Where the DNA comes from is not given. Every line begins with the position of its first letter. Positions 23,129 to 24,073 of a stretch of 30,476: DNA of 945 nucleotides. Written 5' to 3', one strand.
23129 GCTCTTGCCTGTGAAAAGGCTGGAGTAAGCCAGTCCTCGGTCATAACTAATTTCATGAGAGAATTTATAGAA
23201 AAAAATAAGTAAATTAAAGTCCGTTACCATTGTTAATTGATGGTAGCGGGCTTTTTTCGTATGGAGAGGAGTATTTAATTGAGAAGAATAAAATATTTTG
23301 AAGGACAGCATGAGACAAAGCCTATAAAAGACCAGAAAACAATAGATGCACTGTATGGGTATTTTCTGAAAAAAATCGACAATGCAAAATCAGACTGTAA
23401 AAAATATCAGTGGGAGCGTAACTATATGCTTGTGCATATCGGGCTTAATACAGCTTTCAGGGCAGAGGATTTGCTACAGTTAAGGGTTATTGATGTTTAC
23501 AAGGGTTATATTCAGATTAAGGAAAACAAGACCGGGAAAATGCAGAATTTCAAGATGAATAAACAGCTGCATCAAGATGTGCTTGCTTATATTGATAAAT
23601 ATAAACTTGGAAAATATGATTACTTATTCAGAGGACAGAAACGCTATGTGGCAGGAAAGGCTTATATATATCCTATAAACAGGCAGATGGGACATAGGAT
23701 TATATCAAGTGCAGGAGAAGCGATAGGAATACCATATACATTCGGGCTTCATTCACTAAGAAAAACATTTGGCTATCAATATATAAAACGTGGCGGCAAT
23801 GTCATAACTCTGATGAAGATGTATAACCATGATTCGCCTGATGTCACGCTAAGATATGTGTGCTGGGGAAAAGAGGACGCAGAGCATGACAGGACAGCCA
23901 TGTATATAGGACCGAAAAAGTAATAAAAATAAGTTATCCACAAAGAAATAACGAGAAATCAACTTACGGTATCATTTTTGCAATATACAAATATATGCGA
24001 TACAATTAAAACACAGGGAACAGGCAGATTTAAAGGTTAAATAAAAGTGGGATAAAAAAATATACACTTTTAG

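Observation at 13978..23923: One small phage carries both a chromosomal-integration kit and a plasmid-maintenance-like kit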

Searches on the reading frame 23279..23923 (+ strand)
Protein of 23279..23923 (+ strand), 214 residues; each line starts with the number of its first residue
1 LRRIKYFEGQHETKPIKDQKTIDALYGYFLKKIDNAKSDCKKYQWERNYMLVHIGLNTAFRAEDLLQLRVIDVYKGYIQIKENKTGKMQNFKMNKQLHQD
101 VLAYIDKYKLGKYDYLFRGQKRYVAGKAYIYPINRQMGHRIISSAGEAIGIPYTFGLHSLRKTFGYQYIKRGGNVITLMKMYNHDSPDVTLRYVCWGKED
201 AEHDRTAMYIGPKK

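Call 6: search_protein_families(library=pfam, proteins=[window:23279-23923:+], max_evalue=0.01)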
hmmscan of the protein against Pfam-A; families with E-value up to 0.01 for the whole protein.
window:23279-23923:+ (214 aa): 1 family
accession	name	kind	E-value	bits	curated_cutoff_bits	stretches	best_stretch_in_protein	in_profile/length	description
PF00589.27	Phage_integrase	-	2.7e-16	60.2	27.1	1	43-194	19-166/172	Phage integrase family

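Call 7: search_protein_families(library=phrogs, proteins=[window:23279-23923:+], max_evalue=0.001)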
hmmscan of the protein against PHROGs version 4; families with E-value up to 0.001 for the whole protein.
window:23279-23923:+ (214 aa): 3 families
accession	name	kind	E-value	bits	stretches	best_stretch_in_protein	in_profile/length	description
phrog_216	-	integration and excision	2e-39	136.5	1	9-203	48-231/301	integrase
phrog_1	-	integration and excision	4.1e-15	57.1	1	39-197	284-436/611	integrase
phrog_7269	-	integration and excision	8.9e-14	52.2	1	137-200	12-73/89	integrase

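Call 24: search_dna_similar(query=window:23279-23923:+, collection=phages, mode=protein, max_rows=40)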
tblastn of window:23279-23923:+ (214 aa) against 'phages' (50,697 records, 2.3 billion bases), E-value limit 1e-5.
Records with a match: 220; places in all: 220; records where one place covers at least 80% of the query: 167.
Best place of each record, by identity: <60% 220.
By first word of the organism name: Streptococcus 128; Bacillus 30; Clostridium 26; Thermus 10; Clostridioides 7; Bacteriophage 4; Listeria 4; Staphylococcus 3; Terrisporobacter 1; Enterococcus 1; and 6 more.
By host as written in the record: Clostridium difficile 14; - 7; Thermus thermophilus 5; Streptococcus oralis 4; Listeria monocytogenes 4; Thermus thermophilus HB8 4; Clostridium perfringens 3; Bacillus cereus 3; and 151 more.
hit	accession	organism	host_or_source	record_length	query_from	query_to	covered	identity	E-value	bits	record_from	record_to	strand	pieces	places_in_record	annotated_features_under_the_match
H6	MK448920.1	Streptococcus phage Javan372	Streptococcus parasanguinis 392_SPAR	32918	9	204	92%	38.2%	4e-25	107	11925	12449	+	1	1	site-specific recombinase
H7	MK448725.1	Streptococcus phage Javan275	Streptococcus iniae Si1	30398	8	204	92%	37.9%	7e-27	112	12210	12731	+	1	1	site-specific recombinase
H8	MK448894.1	Streptococcus phage Javan272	Streptococcus iniae SF1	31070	8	204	92%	37.9%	7e-27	112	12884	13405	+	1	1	site-specific recombinase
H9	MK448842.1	Streptococcus phage Javan110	Streptococcus constellatus KCOM_1650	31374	8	204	92%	37.9%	1e-25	108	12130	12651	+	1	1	site-specific recombinase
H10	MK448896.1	Streptococcus phage Javan278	Streptococcus intermedius F0413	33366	13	202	89%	38.9%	1e-32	129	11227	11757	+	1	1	site-specific recombinase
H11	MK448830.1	Streptococcus phage Javan73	Streptococcus anginosus J4211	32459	8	204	92%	37.4%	7e-26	110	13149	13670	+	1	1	site-specific recombinase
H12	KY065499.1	Streptococcus phage IPP63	Streptococcus pneumoniae A45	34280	15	204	89%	38.7%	2e-25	108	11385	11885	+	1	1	site-specific recombinase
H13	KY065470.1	Streptococcus phage IPP29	Streptococcus pneumoniae 14/9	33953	15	204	89%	38.7%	3e-25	108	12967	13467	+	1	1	site-specific recombinase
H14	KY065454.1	Streptococcus phage IPP12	Streptococcus pneumoniae 1_2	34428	15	204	89%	38.7%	3e-25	108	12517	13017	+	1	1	site-specific recombinase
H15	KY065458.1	Streptococcus phage IPP17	Streptococcus pneumoniae 23F/5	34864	15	204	89%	38.7%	3e-25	108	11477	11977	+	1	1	site-specific recombinase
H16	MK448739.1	Streptococcus phage Javan363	Streptococcus oralis SK143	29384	15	204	89%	38.7%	5e-25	107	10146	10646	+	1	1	site-specific recombinase | hypothetical protein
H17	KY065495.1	Streptococcus phage IPP58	Streptococcus pneumoniae GA07228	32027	15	204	89%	38.7%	5e-25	107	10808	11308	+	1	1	site-specific recombinase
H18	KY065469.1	Streptococcus phage IPP28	Streptococcus pneumoniae GA41317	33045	15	204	89%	38.7%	5e-25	107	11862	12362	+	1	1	site-specific recombinase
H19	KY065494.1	Streptococcus phage IPP57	Streptococcus pneumoniae Sp02-1198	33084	15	204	89%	38.7%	5e-25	107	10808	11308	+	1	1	site-specific recombinase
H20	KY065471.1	Streptococcus phage IPP30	Streptococcus pneumoniae 34/5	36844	15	204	89%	38.7%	5e-25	107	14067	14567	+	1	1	site-specific recombinase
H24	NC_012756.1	Streptococcus phage PH10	Streptococcus oralis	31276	15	204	89%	38.7%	5e-25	107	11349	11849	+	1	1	integrase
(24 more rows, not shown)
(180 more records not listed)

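Call 25: get_annotated_region(hit=H24, flank=12000)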
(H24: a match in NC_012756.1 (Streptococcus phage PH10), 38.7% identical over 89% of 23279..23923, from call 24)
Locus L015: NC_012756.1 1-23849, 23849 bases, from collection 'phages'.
description: Streptococcus phage PH10, complete genome.
organism: Streptococcus phage PH10 (NCBI taxid 644007)
taxonomy: Viruses; Duplodnaviria; Heunggongvirae; Uroviricota; Caudoviricetes
host: Streptococcus oralis; source: supragingival human dental plaque; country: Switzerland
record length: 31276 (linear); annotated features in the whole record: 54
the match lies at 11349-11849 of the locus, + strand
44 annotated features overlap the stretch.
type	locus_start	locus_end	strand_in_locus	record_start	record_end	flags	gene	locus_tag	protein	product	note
CDS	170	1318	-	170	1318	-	-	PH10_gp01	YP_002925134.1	integrase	ORF1; putative integrase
CDS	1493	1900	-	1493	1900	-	-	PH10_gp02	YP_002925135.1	DUF4429 domain-containing protein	ORF2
CDS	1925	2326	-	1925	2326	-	-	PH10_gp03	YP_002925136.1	metallo-protease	ORF3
CDS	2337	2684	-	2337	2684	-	-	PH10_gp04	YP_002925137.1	hypothetical protein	ORF4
CDS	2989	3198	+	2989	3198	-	-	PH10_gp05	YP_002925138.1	helix-turn-helix domain-containing protein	ORF5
CDS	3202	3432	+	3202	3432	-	-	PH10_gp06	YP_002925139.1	hypothetical protein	ORF6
CDS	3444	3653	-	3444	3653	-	-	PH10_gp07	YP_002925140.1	hypothetical protein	ORF7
CDS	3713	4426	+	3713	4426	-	-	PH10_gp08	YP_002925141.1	anti-repressor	ORF8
CDS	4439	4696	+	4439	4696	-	-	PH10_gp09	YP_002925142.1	HTH DNA binding protein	ORF9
CDS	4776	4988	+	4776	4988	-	-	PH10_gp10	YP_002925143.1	hypothetical protein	ORF10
CDS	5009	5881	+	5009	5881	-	-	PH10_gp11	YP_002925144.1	replisome organizer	ORF11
CDS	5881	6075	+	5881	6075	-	-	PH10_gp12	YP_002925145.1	hypothetical protein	ORF12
CDS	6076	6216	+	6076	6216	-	-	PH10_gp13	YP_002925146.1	DNA methyltransferase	ORF13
CDS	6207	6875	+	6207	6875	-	-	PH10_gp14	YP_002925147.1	DNA methyltransferase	ORF14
CDS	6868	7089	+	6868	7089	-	-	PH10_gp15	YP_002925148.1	hypothetical protein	ORF15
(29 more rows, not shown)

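Call 55: search_protein_families(library=ncbifam, proteins=[window:23279-23923:+], max_evalue=0.01)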
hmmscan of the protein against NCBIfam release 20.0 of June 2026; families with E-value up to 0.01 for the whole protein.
window:23279-23923:+ (214 aa): 6 families
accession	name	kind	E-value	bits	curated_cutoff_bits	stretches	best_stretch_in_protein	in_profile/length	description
NF040815.2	recomb_XerA_Arch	equivalog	1.2e-12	48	220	1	41-197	107-255/263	site-specific tyrosine recombinase/integron integrase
NF007371.0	PRK09871.1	subfamily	3.2e-07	30.1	222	1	40-194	20-172/198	tyrosine-type DNA invertase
NF007370.0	PRK09870.1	subfamily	1.7e-05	24.5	221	1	46-176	32-159/200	tyrosine-type DNA invertase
TIGR02249.1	integrase_gron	subfamily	6.5e-05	22.4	265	0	57-107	127-179/315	integron integrase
TIGR02224.1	recomb_XerC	equivalog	0.0035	16.8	335.15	1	37-194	120-275/295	tyrosine recombinase XerC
TIGR02225.1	recomb_XerD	equivalog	0.0042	16.5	329.6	1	42-186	120-264/290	site-specific tyrosine recombinase XerD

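Call 56: search_solved_structures(query=window:23279-23923:+, max_evalue=0.001, show_alignments=1)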
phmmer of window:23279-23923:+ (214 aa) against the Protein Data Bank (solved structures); distinct sequences matched with E-value up to 0.001: 0.

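Call 61: search_dna_similar(query=window:23279-23923:+, collection=phages, mode=protein, max_rows=60, rows=spread)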
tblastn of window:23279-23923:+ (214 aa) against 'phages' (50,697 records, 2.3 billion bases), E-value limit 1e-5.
Records with a match: 220; places in all: 220; records where one place covers at least 80% of the query: 167.
Best place of each record, by identity: <60% 220.
By first word of the organism name: Streptococcus 128; Bacillus 30; Clostridium 26; Thermus 10; Clostridioides 7; Bacteriophage 4; Listeria 4; Staphylococcus 3; Terrisporobacter 1; Enterococcus 1; and 6 more.
By host as written in the record: Clostridium difficile 14; - 7; Thermus thermophilus 5; Streptococcus oralis 4; Listeria monocytogenes 4; Thermus thermophilus HB8 4; Clostridium perfringens 3; Bacillus cereus 3; and 151 more.
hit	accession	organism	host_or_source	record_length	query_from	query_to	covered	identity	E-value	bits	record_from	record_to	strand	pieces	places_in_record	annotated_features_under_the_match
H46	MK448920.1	Streptococcus phage Javan372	Streptococcus parasanguinis 392_SPAR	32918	9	204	92%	38.2%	4e-25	107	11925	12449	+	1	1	site-specific recombinase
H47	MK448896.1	Streptococcus phage Javan278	Streptococcus intermedius F0413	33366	13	202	89%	38.9%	1e-32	129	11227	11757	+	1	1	site-specific recombinase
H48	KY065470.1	Streptococcus phage IPP29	Streptococcus pneumoniae 14/9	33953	15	204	89%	38.7%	3e-25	108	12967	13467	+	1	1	site-specific recombinase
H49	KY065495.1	Streptococcus phage IPP58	Streptococcus pneumoniae GA07228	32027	15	204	89%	38.7%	5e-25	107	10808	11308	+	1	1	site-specific recombinase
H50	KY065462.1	Streptococcus phage IPP21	Streptococcus pneumoniae 33B/2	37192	15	204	89%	38.7%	5e-25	107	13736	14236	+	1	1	site-specific recombinase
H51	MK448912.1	Streptococcus phage Javan340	Streptococcus mitis U-o8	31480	15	204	89%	38.7%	5e-25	107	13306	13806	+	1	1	site-specific recombinase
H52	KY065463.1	Streptococcus phage IPP22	Streptococcus pneumoniae 33D/2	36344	15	204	89%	38.7%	5e-25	107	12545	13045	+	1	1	site-specific recombinase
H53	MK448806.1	Streptococcus phage Javan565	Streptococcus suis ERR120116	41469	5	203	93%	36.5%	5e-33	130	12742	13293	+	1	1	integrase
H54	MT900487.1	Streptococcus phage 23TH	Streptococcus infantis 23TH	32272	15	204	89%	38.2%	1e-24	106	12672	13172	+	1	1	integrase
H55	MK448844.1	Streptococcus phage Javan116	Streptococcus cuniculi NED12-00049-6B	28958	5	194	89%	37.7%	9e-28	115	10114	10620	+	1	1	site-specific recombinase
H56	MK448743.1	Streptococcus phage Javan371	Streptococcus parasanguinis 318_SPAR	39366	15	194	84%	39.8%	2e-26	111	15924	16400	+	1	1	site-specific recombinase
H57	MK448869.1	Streptococcus phage Javan190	Streptococcus equi ERR066392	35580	12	202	89%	37.2%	1e-30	124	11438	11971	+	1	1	integrase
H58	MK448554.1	Streptococcus satellite phage Javan591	Streptococcus suis T15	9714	13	202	89%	37.2%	2e-27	114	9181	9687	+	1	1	site-specific recombinase | hypothetical protein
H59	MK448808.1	Streptococcus phage Javan569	Streptococcus suis GD-0063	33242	13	206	91%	35.9%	3e-21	97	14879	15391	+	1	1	site-specific recombinase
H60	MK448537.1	Streptococcus satellite phage Javan555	Streptococcus suis 98HAH33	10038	13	202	89%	36.6%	9e-27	112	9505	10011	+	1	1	site-specific recombinase | hypothetical protein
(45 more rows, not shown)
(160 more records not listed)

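Call 73: search_protein_families(library=padloc, proteins=[window:23279-23923:+], max_evalue=0.01)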
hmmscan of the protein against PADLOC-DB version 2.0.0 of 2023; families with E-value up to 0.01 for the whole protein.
window:23279-23923:+ (214 aa): 0 families

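Call 82: find_homologous_proteins(query=window:23279-23923:+)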
Query window:23279-23923:+ (214 aa): 620 proteins with E <= 0.001 among 672 candidates; the best 120 are listed.
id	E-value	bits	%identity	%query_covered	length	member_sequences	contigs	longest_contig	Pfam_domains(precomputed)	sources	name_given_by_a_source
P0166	6.8e-141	485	99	100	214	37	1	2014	PF00589.28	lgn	-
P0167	7.4e-135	465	94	100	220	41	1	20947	PF00589.28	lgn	-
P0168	4.0e-122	424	86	100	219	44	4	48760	PF00589.28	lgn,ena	-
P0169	4.9e-121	420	85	100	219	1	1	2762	PF00589.28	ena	-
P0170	3.4e-118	411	84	99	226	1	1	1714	PF00589.28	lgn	-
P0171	6.5e-116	404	83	99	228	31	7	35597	PF00589.28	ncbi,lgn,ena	-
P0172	1.8e-115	402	83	99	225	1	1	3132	PF00589.28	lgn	-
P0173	5.6e-114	397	82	99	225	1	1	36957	PF00589.28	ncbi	-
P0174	2.2e-113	395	80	100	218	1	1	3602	PF00589.28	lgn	-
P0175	1.6e-111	389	80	99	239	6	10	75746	PF00589.28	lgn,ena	-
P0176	6.9e-110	384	79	99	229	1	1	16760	PF00589.28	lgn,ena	-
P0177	1.6e-109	383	77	99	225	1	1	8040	PF00589.28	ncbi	-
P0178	1.7e-108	379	79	99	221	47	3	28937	PF00589.28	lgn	-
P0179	5.4e-108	378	78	100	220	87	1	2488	PF00589.28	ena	-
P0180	5.1e-105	368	76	100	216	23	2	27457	PF00589.28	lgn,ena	-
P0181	7.9e-103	361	74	99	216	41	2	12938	PF00589.28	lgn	-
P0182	1.5e-102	360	75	99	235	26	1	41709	PF00589.28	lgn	-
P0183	1.1e-100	354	73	98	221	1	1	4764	PF00589.28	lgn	-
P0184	6.5e-99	348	73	98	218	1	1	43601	PF00589.28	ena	-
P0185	2.5e-98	346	71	100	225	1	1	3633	PF00589.28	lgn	-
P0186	1.0e-97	344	72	99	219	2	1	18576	PF00589.28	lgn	-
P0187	2.5e-97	343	71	100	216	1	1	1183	PF00589.28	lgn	-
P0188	1.0e-96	341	69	99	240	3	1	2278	PF00589.28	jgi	jgi:integrase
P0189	1.7e-96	340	72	100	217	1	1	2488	PF00589.28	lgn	-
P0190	2.4e-96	340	70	99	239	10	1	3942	PF00589.28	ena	-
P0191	3.7e-96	339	72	100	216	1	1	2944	PF00589.28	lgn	-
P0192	5.5e-96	338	71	98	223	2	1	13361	PF00589.28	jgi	jgi:integrase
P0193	5.8e-96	338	72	100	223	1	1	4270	PF00589.28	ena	-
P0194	6.9e-96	338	72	100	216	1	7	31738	PF00589.28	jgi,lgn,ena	-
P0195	1.1e-95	337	70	98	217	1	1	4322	PF00589.28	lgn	-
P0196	1.3e-95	337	70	100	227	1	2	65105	PF00589.28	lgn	-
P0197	1.6e-95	337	71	100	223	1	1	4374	PF00589.28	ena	-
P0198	2.0e-95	337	72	100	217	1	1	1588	PF00589.28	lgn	-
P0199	2.3e-95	336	72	100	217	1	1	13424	PF00589.28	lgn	-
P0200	2.4e-95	336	68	99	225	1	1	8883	PF00589.28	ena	-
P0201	2.6e-95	336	72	100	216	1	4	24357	PF00589.28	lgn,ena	-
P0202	2.6e-95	336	72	100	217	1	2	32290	PF00589.28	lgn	-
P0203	2.9e-95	336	70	100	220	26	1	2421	PF00589.28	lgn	-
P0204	3.6e-95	336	72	100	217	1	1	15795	PF00589.28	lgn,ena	-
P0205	4.2e-95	335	72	100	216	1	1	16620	PF00589.28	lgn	-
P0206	4.3e-95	335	71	100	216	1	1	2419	PF00589.28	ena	-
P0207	7.0e-95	335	71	100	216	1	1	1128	PF00589.28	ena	-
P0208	8.2e-95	335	71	100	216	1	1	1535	PF00589.28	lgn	-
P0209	8.9e-95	334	71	100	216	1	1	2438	PF00589.28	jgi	-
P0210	1.2e-94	334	72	100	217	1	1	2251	PF00589.28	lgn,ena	-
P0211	4.0e-94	332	68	98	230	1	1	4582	PF00589.28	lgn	-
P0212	7.9e-94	331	69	99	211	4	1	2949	PF00589.28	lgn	-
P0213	8.5e-94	331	69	99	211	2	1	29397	PF00589.28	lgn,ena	-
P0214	8.5e-94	331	70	100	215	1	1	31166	PF00589.28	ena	-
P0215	9.9e-94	331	71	100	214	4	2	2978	PF00589.28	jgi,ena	jgi:integrase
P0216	1.1e-93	331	71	100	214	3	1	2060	PF00589.28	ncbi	-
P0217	1.9e-93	330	69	100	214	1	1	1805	PF00589.28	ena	-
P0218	2.4e-93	330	70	100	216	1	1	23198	PF00589.28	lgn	-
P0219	2.4e-93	330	67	99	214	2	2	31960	PF00589.28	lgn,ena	-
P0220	5.9e-93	328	70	100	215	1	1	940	PF00589.28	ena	-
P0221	1.1e-92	328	70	100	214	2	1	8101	PF00589.28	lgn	-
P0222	1.2e-92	327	70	98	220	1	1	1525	PF00589.28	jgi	-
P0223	1.5e-92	327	67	99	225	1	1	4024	PF00589.28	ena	-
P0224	1.9e-92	327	70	100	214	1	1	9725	PF00589.28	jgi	jgi:integrase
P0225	1.9e-92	327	67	100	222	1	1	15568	PF00589.28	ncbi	-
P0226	2.1e-92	327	70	100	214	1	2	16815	PF00589.28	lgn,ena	-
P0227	2.2e-92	327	70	100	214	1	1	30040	PF00589.28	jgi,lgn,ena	-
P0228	2.4e-92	327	68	98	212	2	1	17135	PF00589.28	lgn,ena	-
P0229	2.7e-92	326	69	100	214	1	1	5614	PF00589.28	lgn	-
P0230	5.1e-92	325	68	100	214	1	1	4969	PF00589.28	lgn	-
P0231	6.1e-92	325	69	100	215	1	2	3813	PF00589.28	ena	-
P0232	6.9e-92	325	69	100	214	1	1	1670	PF00589.28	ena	-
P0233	8.8e-92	325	67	100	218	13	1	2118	PF00589.28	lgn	-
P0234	9.3e-92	325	69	100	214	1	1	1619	PF00589.28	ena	-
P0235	1.8e-91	324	69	100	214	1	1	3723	PF00589.28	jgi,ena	-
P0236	2.6e-91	323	69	100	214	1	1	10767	PF00589.28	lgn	-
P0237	2.6e-91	323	69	100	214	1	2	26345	PF00589.28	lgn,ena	-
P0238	4.1e-91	322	66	100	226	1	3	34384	PF00589.28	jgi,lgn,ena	-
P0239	4.6e-91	322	69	99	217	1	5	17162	PF00589.28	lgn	-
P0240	5.7e-91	322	68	100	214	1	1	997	PF00589.28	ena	-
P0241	8.7e-91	321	70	98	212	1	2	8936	PF00589.28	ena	-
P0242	1.1e-90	321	68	100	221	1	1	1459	PF00589.28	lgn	-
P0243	1.3e-90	321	69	100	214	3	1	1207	PF00589.28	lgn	-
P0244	2.2e-90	320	68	100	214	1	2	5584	PF00589.28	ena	-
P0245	2.3e-90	320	69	100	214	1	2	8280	PF00589.28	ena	-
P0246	2.6e-90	320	68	100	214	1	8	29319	PF00589.28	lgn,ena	-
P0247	3.5e-90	319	67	98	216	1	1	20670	PF00589.28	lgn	-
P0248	4.4e-90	319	68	100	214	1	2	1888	PF00589.28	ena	-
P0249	4.9e-90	319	68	100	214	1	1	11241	PF00589.28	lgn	-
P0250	6.8e-90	318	67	98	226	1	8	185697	PF00589.28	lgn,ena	-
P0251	7.9e-90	318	67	100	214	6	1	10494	PF00589.28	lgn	-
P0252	8.4e-90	318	68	98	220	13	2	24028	PF00589.28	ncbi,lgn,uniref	ncbi:tyrosine-type recombinase/integrase [Anaerorhabdus sp.]|uniref:tyrosine-type recombinase/integr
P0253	1.1e-89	318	68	100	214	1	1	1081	PF00589.28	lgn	-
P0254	1.1e-89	318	69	100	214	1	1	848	PF00589.28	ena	-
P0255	2.8e-89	316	68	100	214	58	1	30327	PF00589.28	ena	-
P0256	3.0e-88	313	64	98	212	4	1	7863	PF00589.28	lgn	-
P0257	1.6e-87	311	64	98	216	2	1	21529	PF00589.28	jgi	jgi:integrase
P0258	2.7e-87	310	73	85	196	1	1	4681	PF00589.28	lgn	-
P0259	3.6e-87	310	66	98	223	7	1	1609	PF00589.28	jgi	-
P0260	4.1e-87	309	65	98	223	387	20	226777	PF00589.28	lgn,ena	-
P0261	8.0e-87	308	66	99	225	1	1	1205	PF00589.28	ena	-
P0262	4.7e-86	306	60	98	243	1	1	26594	PF00589.28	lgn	-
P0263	2.1e-84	301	65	100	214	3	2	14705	PF00589.28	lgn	-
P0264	2.2e-84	300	64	99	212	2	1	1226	PF00589.28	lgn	-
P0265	9.9e-84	298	62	98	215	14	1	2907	PF00589.28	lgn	-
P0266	1.4e-83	298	64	99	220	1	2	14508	PF00589.28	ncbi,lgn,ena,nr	ncbi:MAG: tyrosine-type recombinase/integrase [Erysipelotrichaceae bacterium]|nr:tyrosine-type recom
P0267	3.7e-83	296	63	98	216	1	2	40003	PF00589.28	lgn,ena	-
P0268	4.3e-83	296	63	98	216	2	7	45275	PF00589.28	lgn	-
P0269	5.3e-83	296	65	98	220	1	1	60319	PF00589.28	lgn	-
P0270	5.8e-83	296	62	99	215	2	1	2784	PF00589.28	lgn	-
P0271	5.2e-82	293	63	98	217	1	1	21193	PF00589.28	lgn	-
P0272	5.4e-82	293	61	98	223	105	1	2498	PF00589.28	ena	-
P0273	1.3e-81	291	62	98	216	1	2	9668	PF00589.28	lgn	-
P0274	1.4e-81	291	64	100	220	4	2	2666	PF00589.28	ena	-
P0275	2.4e-81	291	63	98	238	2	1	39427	PF00589.28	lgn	-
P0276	5.3e-81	289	65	98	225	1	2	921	PF00589.28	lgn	-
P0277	5.8e-81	289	72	79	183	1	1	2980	PF00589.28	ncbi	-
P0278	1.3e-80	288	62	98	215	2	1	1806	PF00589.28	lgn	-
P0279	1.5e-80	288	60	98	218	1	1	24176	PF00589.28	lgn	-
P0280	2.3e-80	287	65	98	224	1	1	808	PF00589.28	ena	-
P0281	2.3e-80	287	61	99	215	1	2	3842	PF00589.28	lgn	-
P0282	2.5e-80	287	62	98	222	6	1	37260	PF00589.28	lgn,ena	-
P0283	4.0e-80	287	68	86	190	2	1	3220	PF00589.28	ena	-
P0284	1.1e-79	285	61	99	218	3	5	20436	PF00589.28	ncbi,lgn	-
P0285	2.0e-79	284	64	99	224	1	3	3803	PF00589.28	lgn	-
